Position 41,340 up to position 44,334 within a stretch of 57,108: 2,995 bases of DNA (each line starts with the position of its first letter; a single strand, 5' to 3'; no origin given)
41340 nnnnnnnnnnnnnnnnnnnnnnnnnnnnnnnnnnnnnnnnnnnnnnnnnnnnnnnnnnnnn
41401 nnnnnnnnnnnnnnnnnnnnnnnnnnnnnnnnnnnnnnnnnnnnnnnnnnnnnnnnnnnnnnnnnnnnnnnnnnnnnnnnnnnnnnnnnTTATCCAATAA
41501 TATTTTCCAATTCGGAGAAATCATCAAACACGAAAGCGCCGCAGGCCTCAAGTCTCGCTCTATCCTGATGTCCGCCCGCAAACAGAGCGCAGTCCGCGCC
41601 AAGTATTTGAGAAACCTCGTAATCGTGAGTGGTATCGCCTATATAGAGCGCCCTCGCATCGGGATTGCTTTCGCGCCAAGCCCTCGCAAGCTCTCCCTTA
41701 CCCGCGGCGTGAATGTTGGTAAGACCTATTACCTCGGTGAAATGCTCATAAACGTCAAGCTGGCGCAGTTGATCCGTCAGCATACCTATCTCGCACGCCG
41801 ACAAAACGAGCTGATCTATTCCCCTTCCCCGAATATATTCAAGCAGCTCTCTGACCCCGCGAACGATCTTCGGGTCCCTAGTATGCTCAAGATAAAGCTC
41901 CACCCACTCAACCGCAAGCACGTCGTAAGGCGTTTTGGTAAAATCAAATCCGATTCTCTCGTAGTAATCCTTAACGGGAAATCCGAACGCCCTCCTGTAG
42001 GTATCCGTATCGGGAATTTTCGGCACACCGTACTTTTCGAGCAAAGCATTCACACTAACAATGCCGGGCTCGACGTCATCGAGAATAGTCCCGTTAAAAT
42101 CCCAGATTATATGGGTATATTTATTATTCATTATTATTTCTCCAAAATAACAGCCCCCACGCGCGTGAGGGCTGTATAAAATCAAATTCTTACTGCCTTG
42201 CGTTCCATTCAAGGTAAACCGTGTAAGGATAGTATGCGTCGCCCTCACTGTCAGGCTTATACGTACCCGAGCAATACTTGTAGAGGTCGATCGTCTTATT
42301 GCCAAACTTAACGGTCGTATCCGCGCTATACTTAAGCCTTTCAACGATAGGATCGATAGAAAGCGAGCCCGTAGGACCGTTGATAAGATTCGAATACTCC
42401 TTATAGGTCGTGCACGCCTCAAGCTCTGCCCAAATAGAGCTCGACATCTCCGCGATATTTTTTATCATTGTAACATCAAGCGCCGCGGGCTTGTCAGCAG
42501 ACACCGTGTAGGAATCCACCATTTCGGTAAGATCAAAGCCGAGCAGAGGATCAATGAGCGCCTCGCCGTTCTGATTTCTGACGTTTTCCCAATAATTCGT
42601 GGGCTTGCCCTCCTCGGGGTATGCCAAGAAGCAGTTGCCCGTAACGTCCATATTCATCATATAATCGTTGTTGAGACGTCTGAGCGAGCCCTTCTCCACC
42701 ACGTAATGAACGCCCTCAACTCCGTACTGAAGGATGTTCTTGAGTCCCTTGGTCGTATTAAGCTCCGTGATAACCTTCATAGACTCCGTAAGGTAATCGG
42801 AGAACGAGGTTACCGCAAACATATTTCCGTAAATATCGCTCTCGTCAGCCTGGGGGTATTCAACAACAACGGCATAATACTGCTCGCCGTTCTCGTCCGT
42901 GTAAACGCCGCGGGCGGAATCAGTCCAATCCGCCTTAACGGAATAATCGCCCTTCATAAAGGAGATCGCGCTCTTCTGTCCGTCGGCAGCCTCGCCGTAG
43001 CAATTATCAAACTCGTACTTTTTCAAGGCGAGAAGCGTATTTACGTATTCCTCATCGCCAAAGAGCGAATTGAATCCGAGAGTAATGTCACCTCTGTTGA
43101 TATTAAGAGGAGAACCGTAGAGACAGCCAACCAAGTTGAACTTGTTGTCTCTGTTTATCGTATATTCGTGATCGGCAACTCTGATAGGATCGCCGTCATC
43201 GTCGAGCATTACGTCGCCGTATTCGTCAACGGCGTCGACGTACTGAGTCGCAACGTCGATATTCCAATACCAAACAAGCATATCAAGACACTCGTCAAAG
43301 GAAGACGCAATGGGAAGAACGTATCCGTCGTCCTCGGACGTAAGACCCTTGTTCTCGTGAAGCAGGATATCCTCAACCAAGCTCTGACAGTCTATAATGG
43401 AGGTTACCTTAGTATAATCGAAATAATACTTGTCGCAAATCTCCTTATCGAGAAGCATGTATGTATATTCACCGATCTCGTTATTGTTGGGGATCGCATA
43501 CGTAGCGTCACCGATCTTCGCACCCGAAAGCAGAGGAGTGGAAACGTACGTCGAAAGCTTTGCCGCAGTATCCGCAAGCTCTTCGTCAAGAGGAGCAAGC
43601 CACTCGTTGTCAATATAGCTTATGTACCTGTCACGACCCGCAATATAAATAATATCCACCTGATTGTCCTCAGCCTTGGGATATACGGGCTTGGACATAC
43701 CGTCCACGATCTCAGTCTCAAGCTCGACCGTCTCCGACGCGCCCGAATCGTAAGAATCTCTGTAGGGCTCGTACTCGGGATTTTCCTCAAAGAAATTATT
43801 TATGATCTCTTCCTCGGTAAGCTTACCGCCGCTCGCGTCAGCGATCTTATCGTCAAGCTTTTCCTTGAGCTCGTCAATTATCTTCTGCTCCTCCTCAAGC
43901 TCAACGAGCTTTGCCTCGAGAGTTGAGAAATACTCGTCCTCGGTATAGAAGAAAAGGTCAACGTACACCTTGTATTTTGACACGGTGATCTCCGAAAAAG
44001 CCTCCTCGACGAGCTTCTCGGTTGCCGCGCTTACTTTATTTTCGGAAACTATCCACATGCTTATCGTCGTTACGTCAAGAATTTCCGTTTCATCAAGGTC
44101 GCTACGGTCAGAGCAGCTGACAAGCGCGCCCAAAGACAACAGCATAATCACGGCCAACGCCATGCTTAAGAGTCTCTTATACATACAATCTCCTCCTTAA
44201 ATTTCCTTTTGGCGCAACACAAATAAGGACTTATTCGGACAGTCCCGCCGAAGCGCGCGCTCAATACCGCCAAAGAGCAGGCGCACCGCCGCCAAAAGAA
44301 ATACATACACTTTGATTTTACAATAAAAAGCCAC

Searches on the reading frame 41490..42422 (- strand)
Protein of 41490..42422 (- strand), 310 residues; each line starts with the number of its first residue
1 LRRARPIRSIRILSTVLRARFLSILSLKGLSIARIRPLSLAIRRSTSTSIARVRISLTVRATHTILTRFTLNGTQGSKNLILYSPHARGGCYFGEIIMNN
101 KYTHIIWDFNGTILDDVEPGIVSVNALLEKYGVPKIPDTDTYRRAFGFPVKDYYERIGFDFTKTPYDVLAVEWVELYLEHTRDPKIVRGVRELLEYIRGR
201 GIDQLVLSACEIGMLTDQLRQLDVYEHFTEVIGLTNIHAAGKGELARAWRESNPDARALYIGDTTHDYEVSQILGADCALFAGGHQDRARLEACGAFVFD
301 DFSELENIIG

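Call 5: search_protein_families(library=pfam, proteins=[window:41490-42422:-], max_evalue=0.001)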
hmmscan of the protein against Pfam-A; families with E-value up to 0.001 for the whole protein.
window:41490-42422:- (310 aa): 3 families
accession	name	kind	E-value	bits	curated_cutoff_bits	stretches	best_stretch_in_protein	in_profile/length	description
PF13419.12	HAD_2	-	2.5e-17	64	23.8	1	105-279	1-176/178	Haloacid dehalogenase-like hydrolase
PF00702.32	Hydrolase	-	2.9e-07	31.5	26.4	1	103-269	2-185/191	haloacid dehalogenase-like hydrolase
PF12710.13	HAD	-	3.5e-07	31.3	27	1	105-269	1-186/189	haloacid dehalogenase-like hydrolase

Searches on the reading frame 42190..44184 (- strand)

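Call 5: search_protein_families(library=pfam, proteins=[window:42190-44184:-], max_evalue=0.001)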
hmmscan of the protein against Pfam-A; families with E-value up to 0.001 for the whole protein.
window:42190-44184:- (664 aa): 0 families

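Call 7: search_protein_families(library=pfam, proteins=[window:42190-44184:-], max_evalue=0.1)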
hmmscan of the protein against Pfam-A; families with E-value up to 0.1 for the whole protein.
window:42190-44184:- (664 aa): 1 family
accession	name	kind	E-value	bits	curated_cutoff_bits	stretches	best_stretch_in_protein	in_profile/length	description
PF22564.2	HAAS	-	0.055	14.3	27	0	84-131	1-46/55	HAAS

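Call 10: search_protein_families(library=ncbifam, proteins=[window:42190-44184:-], max_evalue=0.01)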
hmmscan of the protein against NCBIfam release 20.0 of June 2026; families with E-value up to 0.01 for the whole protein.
window:42190-44184:- (664 aa): 0 families

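Call 86: search_protein_families(library=padloc, proteins=[window:42190-44184:-], max_evalue=0.001)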
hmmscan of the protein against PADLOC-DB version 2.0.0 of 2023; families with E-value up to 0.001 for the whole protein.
window:42190-44184:- (664 aa): 0 families
